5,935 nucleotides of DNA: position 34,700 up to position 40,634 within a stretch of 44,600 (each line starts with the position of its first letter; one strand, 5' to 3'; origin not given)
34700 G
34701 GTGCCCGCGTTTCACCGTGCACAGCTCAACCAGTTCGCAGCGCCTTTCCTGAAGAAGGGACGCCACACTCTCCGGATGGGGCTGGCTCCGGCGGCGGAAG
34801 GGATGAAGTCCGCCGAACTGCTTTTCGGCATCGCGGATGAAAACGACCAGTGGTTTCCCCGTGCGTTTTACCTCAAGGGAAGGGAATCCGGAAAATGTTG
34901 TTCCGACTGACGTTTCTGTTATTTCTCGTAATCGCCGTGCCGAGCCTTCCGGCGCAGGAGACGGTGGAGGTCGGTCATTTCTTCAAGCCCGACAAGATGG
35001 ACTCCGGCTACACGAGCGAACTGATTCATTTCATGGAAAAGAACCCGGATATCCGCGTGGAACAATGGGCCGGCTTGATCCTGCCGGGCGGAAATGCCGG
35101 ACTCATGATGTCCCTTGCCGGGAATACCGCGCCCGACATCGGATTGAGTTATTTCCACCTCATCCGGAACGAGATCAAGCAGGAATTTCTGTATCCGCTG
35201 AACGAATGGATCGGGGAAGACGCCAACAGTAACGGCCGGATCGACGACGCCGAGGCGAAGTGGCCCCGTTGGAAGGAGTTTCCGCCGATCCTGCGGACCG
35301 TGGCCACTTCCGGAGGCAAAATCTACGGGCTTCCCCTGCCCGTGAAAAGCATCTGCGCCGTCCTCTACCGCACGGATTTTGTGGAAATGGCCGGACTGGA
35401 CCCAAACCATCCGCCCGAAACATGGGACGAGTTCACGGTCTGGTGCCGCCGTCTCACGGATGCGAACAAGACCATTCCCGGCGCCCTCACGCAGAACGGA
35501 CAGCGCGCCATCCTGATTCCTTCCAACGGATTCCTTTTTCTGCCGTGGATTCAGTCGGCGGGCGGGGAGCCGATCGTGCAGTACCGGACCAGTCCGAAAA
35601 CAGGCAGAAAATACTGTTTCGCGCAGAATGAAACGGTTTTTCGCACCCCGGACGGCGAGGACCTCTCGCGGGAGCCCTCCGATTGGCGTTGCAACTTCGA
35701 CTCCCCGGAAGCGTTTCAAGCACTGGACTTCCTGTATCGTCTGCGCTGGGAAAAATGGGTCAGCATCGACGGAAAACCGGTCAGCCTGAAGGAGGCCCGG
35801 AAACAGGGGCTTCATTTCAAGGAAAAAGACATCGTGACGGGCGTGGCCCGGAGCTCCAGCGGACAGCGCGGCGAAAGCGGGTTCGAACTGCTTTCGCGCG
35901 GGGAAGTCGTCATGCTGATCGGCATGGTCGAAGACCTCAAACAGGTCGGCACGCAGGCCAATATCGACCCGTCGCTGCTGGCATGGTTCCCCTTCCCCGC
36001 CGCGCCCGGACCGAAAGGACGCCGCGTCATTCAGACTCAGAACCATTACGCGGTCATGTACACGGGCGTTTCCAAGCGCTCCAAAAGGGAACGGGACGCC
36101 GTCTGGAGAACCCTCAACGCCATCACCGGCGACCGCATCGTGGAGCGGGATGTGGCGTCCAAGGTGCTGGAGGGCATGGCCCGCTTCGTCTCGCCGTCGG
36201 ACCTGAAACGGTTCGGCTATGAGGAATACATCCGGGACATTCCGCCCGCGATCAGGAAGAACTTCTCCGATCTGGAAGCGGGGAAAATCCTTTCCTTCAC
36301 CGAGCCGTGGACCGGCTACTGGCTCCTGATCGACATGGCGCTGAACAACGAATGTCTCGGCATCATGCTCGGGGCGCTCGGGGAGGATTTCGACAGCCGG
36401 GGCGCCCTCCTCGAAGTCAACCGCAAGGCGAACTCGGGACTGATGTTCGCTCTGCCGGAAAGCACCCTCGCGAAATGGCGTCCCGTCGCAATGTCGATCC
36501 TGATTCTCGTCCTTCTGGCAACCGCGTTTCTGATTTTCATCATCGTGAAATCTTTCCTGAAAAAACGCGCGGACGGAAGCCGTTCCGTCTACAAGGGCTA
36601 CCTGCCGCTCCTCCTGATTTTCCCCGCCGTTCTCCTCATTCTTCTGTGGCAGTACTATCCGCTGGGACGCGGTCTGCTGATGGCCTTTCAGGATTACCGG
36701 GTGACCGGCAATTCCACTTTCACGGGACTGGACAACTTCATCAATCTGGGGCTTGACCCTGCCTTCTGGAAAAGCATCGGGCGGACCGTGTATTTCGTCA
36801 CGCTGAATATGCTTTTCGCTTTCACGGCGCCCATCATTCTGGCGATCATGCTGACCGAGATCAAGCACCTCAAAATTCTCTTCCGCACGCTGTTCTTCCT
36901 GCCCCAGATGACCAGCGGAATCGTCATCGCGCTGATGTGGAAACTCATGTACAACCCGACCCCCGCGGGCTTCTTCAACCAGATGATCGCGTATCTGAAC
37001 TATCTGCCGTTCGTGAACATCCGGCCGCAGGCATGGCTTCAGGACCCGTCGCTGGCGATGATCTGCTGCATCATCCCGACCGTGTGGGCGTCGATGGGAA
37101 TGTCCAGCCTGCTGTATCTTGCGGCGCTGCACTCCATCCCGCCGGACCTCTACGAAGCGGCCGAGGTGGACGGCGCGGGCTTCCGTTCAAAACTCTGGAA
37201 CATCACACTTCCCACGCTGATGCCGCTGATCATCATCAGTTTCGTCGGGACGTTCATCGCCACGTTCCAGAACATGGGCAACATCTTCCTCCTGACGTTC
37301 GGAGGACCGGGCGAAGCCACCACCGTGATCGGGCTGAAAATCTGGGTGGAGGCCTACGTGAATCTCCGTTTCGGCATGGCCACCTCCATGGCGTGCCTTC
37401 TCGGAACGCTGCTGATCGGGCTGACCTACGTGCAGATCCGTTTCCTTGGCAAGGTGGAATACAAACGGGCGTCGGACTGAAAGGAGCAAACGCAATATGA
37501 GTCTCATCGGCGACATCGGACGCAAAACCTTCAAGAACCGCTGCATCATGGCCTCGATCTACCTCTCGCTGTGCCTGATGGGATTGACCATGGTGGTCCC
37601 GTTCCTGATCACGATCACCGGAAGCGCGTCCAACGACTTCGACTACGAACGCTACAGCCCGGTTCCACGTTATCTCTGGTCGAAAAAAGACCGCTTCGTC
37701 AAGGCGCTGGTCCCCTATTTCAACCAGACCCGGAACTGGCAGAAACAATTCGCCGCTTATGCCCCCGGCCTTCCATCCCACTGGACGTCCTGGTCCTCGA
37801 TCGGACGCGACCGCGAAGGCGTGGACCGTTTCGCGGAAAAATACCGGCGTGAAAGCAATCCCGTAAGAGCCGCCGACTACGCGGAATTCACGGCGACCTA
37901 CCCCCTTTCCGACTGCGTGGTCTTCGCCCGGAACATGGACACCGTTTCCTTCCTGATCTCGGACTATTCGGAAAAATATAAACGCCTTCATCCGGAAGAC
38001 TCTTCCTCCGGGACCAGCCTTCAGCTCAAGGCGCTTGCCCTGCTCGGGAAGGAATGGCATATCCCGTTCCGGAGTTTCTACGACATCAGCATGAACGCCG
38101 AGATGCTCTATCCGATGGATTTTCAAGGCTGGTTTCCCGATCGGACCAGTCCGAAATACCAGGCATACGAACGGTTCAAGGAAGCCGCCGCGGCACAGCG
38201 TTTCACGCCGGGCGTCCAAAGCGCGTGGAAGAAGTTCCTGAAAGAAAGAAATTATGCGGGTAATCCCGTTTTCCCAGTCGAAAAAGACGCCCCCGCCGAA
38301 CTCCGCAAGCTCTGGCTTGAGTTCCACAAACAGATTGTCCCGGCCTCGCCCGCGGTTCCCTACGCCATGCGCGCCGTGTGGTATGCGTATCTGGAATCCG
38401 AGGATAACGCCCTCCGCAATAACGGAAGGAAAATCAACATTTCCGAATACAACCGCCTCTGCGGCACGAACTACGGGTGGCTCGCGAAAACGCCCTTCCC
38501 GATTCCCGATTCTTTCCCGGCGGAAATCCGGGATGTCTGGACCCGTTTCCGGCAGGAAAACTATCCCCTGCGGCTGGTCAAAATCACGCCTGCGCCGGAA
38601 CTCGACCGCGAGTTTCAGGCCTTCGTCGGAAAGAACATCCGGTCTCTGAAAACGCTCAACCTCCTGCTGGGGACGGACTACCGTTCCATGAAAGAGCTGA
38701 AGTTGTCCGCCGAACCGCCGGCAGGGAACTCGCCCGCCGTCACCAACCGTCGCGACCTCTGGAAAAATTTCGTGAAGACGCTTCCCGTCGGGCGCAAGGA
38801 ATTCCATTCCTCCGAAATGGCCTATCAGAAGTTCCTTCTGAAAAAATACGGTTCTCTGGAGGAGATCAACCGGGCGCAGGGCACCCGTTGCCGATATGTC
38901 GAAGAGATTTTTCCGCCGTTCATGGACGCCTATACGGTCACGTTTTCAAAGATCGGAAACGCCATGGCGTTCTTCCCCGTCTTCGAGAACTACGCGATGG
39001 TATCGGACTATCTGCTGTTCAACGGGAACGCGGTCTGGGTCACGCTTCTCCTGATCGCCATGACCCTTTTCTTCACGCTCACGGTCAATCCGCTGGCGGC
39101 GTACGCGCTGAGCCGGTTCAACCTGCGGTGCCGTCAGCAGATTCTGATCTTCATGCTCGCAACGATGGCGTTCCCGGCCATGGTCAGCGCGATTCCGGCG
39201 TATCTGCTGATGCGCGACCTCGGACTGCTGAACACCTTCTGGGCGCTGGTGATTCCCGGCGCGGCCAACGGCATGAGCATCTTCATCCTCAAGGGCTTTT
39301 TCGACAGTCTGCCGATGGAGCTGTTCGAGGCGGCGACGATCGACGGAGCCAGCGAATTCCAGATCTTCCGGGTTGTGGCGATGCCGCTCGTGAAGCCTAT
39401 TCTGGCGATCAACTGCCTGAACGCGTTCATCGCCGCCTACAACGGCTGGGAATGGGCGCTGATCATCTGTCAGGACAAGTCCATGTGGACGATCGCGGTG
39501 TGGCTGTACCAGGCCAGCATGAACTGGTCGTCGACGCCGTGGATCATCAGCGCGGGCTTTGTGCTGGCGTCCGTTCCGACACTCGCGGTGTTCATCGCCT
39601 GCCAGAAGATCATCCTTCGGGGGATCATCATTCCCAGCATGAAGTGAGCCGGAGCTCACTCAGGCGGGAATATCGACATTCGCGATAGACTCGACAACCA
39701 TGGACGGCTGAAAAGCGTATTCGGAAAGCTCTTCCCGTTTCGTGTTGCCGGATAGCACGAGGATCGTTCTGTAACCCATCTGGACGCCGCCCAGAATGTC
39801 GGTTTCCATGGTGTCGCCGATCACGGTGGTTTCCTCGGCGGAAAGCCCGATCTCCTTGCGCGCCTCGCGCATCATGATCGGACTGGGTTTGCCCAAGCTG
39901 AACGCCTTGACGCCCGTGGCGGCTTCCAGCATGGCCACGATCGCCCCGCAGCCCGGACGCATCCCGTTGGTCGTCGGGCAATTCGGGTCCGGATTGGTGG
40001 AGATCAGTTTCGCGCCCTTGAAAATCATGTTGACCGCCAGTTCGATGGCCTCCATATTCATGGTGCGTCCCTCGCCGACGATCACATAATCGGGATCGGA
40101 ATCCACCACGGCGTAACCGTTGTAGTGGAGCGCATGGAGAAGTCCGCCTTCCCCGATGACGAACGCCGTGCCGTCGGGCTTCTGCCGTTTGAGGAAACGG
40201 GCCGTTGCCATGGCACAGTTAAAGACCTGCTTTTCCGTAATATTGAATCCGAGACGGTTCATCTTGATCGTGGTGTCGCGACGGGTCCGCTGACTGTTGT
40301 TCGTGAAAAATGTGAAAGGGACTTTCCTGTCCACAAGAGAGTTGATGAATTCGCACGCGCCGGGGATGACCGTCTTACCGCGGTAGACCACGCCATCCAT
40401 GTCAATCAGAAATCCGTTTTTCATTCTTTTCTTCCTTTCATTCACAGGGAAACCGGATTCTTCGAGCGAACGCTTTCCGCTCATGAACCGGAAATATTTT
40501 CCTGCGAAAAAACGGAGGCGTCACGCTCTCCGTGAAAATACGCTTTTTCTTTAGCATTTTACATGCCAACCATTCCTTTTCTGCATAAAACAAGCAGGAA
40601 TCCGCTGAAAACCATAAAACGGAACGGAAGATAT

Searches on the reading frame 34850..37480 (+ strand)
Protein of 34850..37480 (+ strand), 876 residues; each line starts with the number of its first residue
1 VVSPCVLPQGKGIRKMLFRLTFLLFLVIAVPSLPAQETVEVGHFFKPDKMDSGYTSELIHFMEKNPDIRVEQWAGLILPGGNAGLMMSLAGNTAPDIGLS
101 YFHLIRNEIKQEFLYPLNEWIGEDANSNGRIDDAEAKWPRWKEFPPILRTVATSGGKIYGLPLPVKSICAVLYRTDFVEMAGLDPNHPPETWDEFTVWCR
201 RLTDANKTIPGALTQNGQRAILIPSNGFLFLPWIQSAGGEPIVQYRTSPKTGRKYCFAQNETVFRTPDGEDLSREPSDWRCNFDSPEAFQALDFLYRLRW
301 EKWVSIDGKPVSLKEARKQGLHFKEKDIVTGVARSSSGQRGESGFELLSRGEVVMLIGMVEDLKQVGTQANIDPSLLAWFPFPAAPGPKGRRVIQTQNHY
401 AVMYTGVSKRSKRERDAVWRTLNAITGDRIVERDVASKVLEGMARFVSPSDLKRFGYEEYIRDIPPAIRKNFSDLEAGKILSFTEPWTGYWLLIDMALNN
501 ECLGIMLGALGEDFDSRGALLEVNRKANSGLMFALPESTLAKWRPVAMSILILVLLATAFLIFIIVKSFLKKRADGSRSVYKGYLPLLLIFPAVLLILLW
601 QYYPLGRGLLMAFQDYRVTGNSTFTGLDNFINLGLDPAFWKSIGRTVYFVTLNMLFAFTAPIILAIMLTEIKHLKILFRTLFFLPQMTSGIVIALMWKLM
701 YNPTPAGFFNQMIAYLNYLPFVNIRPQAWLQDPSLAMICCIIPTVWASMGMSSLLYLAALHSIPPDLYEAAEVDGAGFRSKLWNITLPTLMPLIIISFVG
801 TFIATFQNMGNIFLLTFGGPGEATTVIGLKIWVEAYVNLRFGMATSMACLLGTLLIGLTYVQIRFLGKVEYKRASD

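Call 62: search_protein_families(library=pfam, proteins=[window:34850-37480:+], max_evalue=0.001)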
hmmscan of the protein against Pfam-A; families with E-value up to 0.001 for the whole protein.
window:34850-37480:+ (876 aa): 3 families
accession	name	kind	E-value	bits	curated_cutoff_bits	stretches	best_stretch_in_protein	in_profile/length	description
PF01547.30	SBP_bac_1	-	1.3e-11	45.5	26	1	61-212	17-157/307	Bacterial extracellular solute-binding protein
PF00528.27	BPD_transp_1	-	2.4e-09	37.6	26.4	1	670-856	12-167/184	Binding-protein-dependent transport system inner membrane component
PF13416.11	SBP_bac_8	-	2.2e-06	28.1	27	1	128-250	56-154/279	Bacterial extracellular solute-binding protein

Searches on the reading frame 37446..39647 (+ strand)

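Call 62: search_protein_families(library=pfam, proteins=[window:37446-39647:+], max_evalue=0.001)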
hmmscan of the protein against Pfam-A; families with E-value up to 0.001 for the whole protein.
window:37446-39647:+ (733 aa): 1 family
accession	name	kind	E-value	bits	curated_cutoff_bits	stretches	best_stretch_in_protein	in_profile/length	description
PF00528.27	BPD_transp_1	-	6.9e-15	55.7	26.4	1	550-726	4-181/184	Binding-protein-dependent transport system inner membrane component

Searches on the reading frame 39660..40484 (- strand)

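Call 62: search_protein_families(library=pfam, proteins=[window:39660-40484:-], max_evalue=0.001)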
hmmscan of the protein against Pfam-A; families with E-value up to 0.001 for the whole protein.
window:39660-40484:- (274 aa): 4 families
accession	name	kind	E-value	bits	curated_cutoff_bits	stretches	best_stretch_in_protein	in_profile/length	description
PF13344.12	Hydrolase_6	-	4.5e-29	100.9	27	1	25-124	1-100/101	Haloacid dehalogenase-like hydrolase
PF13242.12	Hydrolase_like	-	2.7e-23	82.1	22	1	197-268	2-73/75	HAD-hyrolase-like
PF00702.32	Hydrolase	-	5.6e-11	43.6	26.4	1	24-237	3-191/191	haloacid dehalogenase-like hydrolase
PF13419.12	HAD_2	-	7.8e-07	29.8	23.8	1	186-243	122-178/178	Haloacid dehalogenase-like hydrolase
